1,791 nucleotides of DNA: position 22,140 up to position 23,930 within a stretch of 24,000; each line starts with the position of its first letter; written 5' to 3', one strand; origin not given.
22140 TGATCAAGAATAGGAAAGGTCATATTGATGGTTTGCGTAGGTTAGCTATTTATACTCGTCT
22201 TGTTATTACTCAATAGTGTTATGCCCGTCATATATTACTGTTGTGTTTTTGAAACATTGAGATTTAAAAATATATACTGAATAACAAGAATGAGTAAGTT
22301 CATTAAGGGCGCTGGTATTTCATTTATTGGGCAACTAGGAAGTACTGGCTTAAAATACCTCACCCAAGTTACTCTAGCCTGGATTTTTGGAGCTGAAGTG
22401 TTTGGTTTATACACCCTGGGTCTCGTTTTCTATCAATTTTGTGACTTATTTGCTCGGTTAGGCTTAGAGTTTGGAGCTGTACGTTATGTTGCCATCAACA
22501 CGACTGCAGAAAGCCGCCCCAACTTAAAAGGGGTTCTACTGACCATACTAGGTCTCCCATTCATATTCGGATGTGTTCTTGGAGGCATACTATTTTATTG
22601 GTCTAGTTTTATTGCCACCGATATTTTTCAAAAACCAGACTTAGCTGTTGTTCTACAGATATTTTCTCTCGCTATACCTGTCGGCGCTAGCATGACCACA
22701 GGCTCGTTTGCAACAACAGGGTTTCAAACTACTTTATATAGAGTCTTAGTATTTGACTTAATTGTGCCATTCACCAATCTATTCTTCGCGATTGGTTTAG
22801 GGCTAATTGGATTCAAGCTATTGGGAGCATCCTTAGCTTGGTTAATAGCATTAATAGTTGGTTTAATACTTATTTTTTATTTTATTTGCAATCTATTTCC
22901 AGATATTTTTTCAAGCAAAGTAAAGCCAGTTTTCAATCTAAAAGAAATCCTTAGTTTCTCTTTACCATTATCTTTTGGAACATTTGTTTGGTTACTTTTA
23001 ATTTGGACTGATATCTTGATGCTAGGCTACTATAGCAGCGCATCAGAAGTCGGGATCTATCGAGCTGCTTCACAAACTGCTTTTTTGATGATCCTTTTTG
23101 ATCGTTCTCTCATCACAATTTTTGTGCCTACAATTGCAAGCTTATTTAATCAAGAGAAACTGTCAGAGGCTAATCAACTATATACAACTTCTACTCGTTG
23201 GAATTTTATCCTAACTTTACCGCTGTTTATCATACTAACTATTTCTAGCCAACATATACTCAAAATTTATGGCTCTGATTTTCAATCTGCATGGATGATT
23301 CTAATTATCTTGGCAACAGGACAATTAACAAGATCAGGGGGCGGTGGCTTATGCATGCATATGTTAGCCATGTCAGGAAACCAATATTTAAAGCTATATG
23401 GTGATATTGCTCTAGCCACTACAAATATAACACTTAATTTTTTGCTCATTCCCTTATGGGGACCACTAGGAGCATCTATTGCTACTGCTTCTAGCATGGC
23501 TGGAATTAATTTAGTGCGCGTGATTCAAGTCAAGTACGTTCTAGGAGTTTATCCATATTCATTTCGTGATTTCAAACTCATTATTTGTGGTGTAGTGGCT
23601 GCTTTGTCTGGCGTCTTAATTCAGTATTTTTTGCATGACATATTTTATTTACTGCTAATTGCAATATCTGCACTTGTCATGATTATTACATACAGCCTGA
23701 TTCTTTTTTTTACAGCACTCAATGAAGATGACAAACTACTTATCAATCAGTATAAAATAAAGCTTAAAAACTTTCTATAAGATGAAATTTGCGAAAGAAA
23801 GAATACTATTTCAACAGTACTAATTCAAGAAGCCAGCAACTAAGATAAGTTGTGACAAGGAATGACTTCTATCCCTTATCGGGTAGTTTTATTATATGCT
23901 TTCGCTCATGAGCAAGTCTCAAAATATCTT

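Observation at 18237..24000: Sharp G+C drop after 18236: low-GC decoration/export cassette appended to a higher-GC operon (acylated plus sulfated glycan?)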

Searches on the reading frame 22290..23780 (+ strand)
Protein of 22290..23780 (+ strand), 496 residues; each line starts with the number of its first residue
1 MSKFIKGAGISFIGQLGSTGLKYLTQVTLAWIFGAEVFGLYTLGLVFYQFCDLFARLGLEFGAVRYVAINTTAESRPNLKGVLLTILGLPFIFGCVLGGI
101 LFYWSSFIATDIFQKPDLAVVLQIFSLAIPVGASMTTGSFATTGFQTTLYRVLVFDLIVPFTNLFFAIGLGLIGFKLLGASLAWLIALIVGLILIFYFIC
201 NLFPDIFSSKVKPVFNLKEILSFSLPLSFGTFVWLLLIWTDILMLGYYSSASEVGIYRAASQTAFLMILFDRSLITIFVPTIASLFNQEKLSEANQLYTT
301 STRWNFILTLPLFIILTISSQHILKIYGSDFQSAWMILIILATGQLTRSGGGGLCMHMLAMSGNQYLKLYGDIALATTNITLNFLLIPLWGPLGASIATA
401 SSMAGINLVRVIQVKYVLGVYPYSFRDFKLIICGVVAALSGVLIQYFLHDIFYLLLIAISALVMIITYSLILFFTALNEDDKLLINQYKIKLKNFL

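Call 5: search_protein_families(library=pfam, proteins=[window:22290-23780:+], max_evalue=0.01)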
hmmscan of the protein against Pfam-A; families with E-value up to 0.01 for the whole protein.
window:22290-23780:+ (496 aa): 3 families
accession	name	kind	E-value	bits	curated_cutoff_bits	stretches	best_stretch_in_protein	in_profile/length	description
PF01943.22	Polysacc_synt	-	4e-22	79.4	28.2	1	5-285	2-273/274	Polysaccharide biosynthesis protein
PF13440.11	Polysacc_synt_3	-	3.5e-15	56.4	23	1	29-333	2-290/293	Polysaccharide biosynthesis protein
PF01554.23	MatE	-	8.3e-06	26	24.9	1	226-331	1-105/161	MatE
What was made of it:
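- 22290..23780 (+): Wzx-type flippase (496 aa). A terminator-like hairpin lies at 23869-23886. PF01943 79 bits (call 5).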

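Call 6: search_protein_families(library=ncbifam, proteins=[window:22290-23780:+], max_evalue=0.01)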
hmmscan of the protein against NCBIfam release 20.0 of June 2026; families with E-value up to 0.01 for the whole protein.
window:22290-23780:+ (496 aa): 1 family
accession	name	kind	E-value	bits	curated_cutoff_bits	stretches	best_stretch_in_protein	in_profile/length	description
TIGR02900.1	spore_V_B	equivalog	1.5e-05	24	372.3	1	4-473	1-486/488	stage V sporulation protein B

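Call 8: find_encoding_contigs(protein=window:22290-23780:+, flank=10000, max_places=6)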
Protein window:22290-23780:+ (496 aa): 1 contig read that carries it; 1 place shown.
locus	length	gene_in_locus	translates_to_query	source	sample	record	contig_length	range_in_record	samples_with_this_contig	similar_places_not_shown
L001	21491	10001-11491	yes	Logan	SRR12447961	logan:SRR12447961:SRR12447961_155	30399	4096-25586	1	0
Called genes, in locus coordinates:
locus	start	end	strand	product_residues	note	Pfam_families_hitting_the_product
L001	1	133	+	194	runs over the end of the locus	PF13439:Glyco_transf_4, PF13579:Glyco_trans_4_4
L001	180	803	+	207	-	PF00534:Glycos_transf_1, PF13692:Glyco_trans_1_4, PF13524:Glyco_trans_1_2 (weak)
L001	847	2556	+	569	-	PF00890:FAD_binding_2 (weak), PF01266:DAO, PF12831:FAD_oxidored (weak), PF16901:DAO_C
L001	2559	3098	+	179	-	PF04307:YdjM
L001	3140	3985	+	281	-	-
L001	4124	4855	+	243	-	PF13489:Methyltransf_23, PF08241:Methyltransf_11, PF08242:Methyltransf_12 (faint), PF13649:Methyltransf_25, PF13847:Methyltransf_31 (weak)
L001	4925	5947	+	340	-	PF04321:RmlD_sub_bind, PF05368:NmrA, PF01073:3Beta_HSD, PF01370:Epimerase, PF02719:Polysacc_synt_2 (weak), PF07993:NAD_binding_4, PF13460:NAD_binding_10, PF16363:GDP_Man_Dehyd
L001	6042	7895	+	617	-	PF21211:FkbH_N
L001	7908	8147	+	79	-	-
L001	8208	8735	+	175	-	PF25087:GMPPB_C (faint), PF25084:LbH_EIF2B (faint), PF00132:Hexapep, PF14602:Hexapep_2 (weak)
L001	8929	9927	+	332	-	PF00685:Sulfotransfer_1, PF13469:Sulfotransfer_3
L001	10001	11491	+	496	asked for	PF01943:Polysacc_synt, PF13440:Polysacc_synt_3, PF01554:MatE (weak)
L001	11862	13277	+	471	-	PF13517:FG-GAP_3 (weak), PF21348:RGL11_C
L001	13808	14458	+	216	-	PF13545:HTH_Crp_2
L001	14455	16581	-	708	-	PF00350:Dynamin_N, PF01926:MMR_HSR1 (weak), PF04548:AIG1 (faint), PF21808:Dynamin-like_hel_bact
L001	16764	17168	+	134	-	-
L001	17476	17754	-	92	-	-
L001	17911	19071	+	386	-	PF03781:FGE-sulfatase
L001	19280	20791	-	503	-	PF13230:GATase_4 (weak), PF13522:GATase_6, PF13537:GATase_7, PF00156:Pribosyltran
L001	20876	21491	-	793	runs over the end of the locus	PF18072:FGAR-AT_linker, PF00586:AIRS, PF02769:AIRS_C, PF00586:AIRS, PF02769:AIRS_C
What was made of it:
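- On Recently acquired genomic island: No integrase or transposase (call 8).
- Closest known: xss. Different: Here no Wzy, PCP or PGT lies in the locus (calls 5, 8).
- Whether the product is a polymer, a single-unit modification or a glycolipid is open (calls 5, 8).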

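Call 32: search_protein_families(library=pfam, proteins=[L001:11862-13277:+], max_evalue=0.001)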
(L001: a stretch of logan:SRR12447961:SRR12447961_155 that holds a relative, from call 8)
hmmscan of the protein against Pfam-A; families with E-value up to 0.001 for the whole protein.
L001:11862-13277:+ (471 aa): 4 families
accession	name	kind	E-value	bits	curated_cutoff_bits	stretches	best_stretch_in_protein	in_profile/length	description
PF13517.12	FG-GAP_3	-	3.8e-18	66.3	26.9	2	61-128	1-60/61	FG-GAP-like repeat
PF21348.3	RGL11_C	-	3.9e-17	62.6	27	1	217-446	231-447/490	Rhamnogalacturonan lyase family 11, C-terminal domain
PF01839.29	FG-GAP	-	4.1e-05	23.8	22.1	0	228-241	9-22/37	FG-GAP repeat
PF14783.12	BBS2_Mid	-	0.00067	20.2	27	0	115-148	3-36/108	Ciliary BBSome complex subunit 2, middle region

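Call 64: search_protein_families(library=ncbifam, proteins=[L001:11862-13277:+], max_evalue=0.00001)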
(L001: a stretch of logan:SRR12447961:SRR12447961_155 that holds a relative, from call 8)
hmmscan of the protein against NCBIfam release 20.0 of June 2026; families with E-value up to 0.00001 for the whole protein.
L001:11862-13277:+ (471 aa): 0 families
